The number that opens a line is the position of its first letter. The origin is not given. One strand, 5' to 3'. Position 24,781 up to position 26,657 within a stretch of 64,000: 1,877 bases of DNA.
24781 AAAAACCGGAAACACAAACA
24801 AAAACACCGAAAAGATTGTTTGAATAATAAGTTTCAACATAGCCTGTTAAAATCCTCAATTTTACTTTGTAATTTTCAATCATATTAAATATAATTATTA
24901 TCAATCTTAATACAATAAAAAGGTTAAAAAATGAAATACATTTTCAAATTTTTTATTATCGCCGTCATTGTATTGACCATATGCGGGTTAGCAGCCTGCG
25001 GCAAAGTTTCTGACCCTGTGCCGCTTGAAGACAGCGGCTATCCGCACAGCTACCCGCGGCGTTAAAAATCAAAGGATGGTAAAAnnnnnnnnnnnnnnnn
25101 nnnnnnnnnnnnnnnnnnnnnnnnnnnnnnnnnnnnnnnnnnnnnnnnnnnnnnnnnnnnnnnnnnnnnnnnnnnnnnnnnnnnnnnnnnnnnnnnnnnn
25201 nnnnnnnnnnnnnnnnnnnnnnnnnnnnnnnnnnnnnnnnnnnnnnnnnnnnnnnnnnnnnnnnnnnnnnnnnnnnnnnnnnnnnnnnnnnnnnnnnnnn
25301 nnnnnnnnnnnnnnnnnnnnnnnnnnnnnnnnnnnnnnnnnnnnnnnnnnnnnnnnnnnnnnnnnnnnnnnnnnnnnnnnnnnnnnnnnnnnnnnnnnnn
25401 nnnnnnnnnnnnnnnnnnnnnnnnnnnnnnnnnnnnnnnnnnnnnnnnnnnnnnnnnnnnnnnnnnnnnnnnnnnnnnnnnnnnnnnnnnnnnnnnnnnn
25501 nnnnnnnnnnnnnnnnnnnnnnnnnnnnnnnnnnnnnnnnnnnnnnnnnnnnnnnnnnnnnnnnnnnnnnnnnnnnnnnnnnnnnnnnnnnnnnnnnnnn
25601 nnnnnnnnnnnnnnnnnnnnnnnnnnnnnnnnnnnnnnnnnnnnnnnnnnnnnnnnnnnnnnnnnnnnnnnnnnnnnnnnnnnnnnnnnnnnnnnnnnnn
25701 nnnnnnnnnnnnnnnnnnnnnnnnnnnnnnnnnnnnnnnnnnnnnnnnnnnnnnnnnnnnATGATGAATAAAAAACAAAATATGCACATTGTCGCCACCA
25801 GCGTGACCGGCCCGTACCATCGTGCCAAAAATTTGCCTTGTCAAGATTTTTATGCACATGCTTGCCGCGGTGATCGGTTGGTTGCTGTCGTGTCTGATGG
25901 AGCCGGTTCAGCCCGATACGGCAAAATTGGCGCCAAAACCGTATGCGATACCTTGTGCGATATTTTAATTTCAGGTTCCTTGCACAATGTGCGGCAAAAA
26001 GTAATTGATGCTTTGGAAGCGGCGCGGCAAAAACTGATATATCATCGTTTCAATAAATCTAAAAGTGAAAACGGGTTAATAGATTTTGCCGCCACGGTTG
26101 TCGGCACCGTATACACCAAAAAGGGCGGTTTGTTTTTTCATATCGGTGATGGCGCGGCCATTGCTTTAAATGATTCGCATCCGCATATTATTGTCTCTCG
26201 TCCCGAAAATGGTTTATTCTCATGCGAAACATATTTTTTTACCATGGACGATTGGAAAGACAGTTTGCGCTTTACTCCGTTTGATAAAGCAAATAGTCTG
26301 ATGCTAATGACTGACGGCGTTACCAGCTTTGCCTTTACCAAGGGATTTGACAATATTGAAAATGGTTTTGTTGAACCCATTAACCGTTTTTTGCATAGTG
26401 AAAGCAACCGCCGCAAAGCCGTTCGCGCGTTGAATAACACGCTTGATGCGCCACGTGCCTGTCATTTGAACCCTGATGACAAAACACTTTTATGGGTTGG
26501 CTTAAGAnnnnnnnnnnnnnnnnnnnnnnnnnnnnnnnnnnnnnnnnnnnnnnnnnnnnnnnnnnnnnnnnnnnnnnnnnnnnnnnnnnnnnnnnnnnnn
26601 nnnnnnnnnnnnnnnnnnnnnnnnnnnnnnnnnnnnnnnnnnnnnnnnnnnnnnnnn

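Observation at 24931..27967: Translationally coupled vWA - PP2C phosphatase - membrane Ser/Thr kinase triad (TerY-P-like) preceded by a hidden 44-aa lipoprotein ORF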

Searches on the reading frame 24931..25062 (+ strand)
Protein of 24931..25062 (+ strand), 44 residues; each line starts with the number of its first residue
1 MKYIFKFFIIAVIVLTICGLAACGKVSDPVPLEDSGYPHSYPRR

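Call 5: search_protein_families(library=pfam, proteins=[window:24931-25062:+], max_evalue=0.01)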
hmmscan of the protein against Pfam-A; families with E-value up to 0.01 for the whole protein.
window:24931-25062:+ (44 aa): 0 families

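Call 6: search_protein_families(library=ncbifam, proteins=[window:24931-25062:+], max_evalue=0.01)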
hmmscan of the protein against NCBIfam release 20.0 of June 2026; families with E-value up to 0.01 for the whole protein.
window:24931-25062:+ (44 aa): 1 family
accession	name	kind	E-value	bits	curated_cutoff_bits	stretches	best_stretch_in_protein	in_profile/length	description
NF047847.2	SS_mature_LptM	equivalog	0.007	16.4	27.7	1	1-24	1-21/31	LPS translocon maturation chaperone LptM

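Call 7: search_protein_families(library=padloc, proteins=[window:24931-25062:+], max_evalue=0.01)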
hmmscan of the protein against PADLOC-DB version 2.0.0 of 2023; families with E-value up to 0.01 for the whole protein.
window:24931-25062:+ (44 aa): 0 families

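Call 29: find_homologous_proteins(query=A2, max_evalue=10)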
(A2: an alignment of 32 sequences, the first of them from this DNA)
Query A2 (32 sequences) (44 aa, profile of the alignment): 487 proteins with E <= 10 among 1747 candidates; the best 120 are listed.
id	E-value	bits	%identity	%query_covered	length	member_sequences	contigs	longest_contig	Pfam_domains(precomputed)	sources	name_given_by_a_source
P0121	2.5e-19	87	57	100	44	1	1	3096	-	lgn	-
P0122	5.7e-19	85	50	100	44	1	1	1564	-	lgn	-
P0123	1.3e-18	84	100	100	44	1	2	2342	-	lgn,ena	-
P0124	2.4e-18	83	48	100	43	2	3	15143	-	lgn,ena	-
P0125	3.1e-18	83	61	100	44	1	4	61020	-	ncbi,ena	-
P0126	6.2e-18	82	43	100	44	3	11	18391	-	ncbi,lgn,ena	-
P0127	7.0e-18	82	49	98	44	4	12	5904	-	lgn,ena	-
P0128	7.8e-18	82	58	98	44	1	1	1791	-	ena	-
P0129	9.6e-18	81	51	98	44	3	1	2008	-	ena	-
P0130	1.1e-17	81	48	100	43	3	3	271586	-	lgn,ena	-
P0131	1.5e-17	81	57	80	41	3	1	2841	-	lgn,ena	-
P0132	1.6e-17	81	48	100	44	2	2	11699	-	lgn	-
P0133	1.8e-17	81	51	98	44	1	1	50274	-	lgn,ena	-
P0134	2.4e-17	80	61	100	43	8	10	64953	-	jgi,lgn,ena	-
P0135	2.5e-17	80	45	100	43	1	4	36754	-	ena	-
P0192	7.6e-16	75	55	86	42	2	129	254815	-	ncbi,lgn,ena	-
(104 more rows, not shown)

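Call 56: search_protein_families(library=ncbifam, alignment_id=A2, max_evalue=1)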
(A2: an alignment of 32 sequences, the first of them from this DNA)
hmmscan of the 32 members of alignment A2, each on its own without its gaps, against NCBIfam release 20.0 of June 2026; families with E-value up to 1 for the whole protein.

A. member 1, seq(44 aa): 2 families
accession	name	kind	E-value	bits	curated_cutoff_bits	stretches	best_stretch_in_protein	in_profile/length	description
NF047847.2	SS_mature_LptM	equivalog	0.007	16.4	27.7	1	1-24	1-21/31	LPS translocon maturation chaperone LptM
NF047408.1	SA0632_fam_LP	equivalog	0.023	14.3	70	1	9-28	4-23/68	SA0632 family lipoprotein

B. families by the number of members that match (of 32 scanned): 41 families (the first 25 are shown)
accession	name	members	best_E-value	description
NF047847.2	SS_mature_LptM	25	0.0004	LPS translocon maturation chaperone LptM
NF047408.1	SA0632_fam_LP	19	0.0012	SA0632 family lipoprotein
NF050142.1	PG1828_fam_lipo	9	0.00089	PG1828 family lipoprotein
NF033143.1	efflux_OM_AdeK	7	0.012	multidrug efflux RND transporter AdeIJK outer membrane channel subunit AdeK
NF058595.1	invert_tail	6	0.017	lipo-invert putative C-terminal anchoring domain-containing protein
NF052321.1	LP_Lmo2079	6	0.043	Lmo2079 family surface lipoprotein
NF058647.1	lipo_LytA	6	0.066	acidic lipoprotein LytA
NF005249.0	PRK06760.1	5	0.13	hypothetical protein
NF045774.1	cytochro_C551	3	0.011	cytochrome c551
NF033142.1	efflux_OM_AdeC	3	0.057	multidrug efflux RND transporter AdeABC outer membrane channel subunit AdeC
NF053835.1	PDIAV_lipo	3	0.11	PDIAV motif-containing lipoprotein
NF033216.1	lipo_YgdI_YgdR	3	0.16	YgdI/YgdR family lipoprotein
NF053526.1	Myco_lipo_LppK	2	0.012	lipoprotein LppK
NF007555.1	PRK10175.1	2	0.06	YceK/YidQ family lipoprotein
NF038215.1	acineto_lipo_PV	2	0.076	NF038215 family lipoprotein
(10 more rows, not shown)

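Call 70: find_encoding_contigs(protein=P0192, flank=4000, max_places=2)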
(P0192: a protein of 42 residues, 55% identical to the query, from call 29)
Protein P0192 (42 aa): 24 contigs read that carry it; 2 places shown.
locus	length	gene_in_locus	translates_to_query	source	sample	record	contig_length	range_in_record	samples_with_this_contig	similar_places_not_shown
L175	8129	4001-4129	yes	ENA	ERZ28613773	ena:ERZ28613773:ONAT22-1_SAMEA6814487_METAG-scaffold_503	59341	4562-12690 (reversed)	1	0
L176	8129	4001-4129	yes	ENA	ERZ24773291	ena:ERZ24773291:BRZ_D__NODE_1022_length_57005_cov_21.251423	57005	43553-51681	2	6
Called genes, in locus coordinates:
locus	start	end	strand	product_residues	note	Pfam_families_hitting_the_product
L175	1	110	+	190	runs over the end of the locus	PF05307:Bundlin, PF08805:PilS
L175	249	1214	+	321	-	PF00437:T2SSE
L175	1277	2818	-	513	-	-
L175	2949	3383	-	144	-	PF00156:Pribosyltran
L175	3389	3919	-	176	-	PF00578:AhpC-TSA, PF08534:Redoxin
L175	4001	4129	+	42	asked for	-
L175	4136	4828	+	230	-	PF00092:VWA (weak)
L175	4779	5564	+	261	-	PF13672:PP2C_2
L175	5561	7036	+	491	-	PF00069:Pkinase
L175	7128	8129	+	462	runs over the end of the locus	PF03060:NMO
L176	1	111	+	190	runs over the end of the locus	PF05307:Bundlin, PF08805:PilS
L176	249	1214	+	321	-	PF00437:T2SSE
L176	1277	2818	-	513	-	-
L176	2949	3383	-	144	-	PF00156:Pribosyltran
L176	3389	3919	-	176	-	PF00578:AhpC-TSA, PF08534:Redoxin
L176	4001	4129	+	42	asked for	-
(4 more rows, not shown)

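Call 71: find_encoding_contigs(protein=P0130, flank=4000, max_places=1)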
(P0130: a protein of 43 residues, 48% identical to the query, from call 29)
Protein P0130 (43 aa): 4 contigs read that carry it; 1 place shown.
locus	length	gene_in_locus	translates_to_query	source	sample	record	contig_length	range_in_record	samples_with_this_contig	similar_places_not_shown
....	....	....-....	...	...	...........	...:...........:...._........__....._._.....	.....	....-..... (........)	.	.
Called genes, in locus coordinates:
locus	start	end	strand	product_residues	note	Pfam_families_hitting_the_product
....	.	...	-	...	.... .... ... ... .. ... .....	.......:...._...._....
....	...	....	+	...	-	-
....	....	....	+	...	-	-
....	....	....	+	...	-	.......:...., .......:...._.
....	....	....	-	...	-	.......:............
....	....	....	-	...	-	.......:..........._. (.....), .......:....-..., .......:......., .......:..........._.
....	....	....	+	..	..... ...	-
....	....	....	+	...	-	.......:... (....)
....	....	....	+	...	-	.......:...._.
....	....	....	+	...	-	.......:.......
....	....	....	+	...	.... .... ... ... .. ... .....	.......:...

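Call 73: search_protein_families(library=pfam, alignment_id=A2, max_evalue=10)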
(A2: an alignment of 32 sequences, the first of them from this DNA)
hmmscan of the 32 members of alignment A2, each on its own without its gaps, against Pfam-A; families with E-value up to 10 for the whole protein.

A. member 1, seq(44 aa): 1 family
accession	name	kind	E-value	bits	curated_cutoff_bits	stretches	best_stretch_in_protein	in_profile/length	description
PF13627.12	LptM_cons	-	1.4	9.3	27.3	1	11-24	2-15/23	LPS-assembly lipoprotein LptM, conserved region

B. families by the number of members that match (of 32 scanned): 14 families
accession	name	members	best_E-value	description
PF13627.12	LptM_cons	6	0.026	LPS-assembly lipoprotein LptM, conserved region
PF08139.17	LPAM_1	3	0.025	Prokaryotic membrane lipoprotein lipid attachment site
PF20487.3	DUF6726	2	0.065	Family of unknown function (DUF6726)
PF13253.11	DUF4044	1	0.00095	Protein of unknown function (DUF4044)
PF08046.16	IlvGEDA_leader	1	0.01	IlvGEDA operon leader peptide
PF03823.19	Neurokinin_B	1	0.016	Neurokinin B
PF17073.10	SafA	1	0.055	Two-component-system connector protein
PF20205.3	DUF6567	1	0.062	Family of unknown function (DUF6567)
PF11893.13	DUF3413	1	0.075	Domain of unknown function (DUF3413)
PF16339.10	DUF4969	1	0.15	Domain of unknown function (DUF4969)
PF15471.11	TMEM171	1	0.18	Transmembrane protein family 171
PF10731.15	Anophelin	1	0.19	Thrombin inhibitor from mosquito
PF03032.20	FSAP_sig_propep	1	0.49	Frog skin active peptide family signal and propeptide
PF22859.1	IBIN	1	7.7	Induced by infection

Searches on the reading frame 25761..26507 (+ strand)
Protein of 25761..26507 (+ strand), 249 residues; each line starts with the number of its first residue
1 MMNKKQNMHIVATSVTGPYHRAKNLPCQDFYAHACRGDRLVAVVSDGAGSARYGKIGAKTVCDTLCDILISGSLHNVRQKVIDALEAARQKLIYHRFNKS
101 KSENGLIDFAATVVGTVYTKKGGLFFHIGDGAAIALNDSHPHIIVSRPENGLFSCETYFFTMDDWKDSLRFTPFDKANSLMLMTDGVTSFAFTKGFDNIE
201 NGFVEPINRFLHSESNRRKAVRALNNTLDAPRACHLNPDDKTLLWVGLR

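Call 5: search_protein_families(library=pfam, proteins=[window:25761-26507:+], max_evalue=0.01)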
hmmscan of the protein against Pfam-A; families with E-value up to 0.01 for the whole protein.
window:25761-26507:+ (249 aa): 1 family
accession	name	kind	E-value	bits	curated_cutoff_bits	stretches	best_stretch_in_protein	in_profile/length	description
PF13672.11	PP2C_2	-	1.3e-36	126.6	24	1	16-228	1-208/209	Protein phosphatase 2C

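Call 6: search_protein_families(library=ncbifam, proteins=[window:25761-26507:+], max_evalue=0.01)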
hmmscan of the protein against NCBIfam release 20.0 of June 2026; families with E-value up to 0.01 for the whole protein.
window:25761-26507:+ (249 aa): 1 family
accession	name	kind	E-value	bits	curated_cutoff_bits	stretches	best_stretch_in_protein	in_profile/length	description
NF033484.1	Stp1_PP2C_phos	equivalog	1.1e-08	34.9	230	1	28-139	12-120/232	Stp1/IreP family PP2C-type Ser/Thr phosphatase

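Call 7: search_protein_families(library=padloc, proteins=[window:25761-26507:+], max_evalue=0.01)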
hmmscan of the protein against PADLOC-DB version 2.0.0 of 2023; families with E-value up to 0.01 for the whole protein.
window:25761-26507:+ (249 aa): 1 family
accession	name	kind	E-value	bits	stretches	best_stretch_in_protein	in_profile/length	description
PDLC04518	PDC-M21C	-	0.0043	14.3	1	28-95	19-86/243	-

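Call 53: search_solved_structures(query=window:25761-26507:+, max_evalue=0.01)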
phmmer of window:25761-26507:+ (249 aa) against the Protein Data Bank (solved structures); distinct sequences matched with E-value up to 0.01: 0.
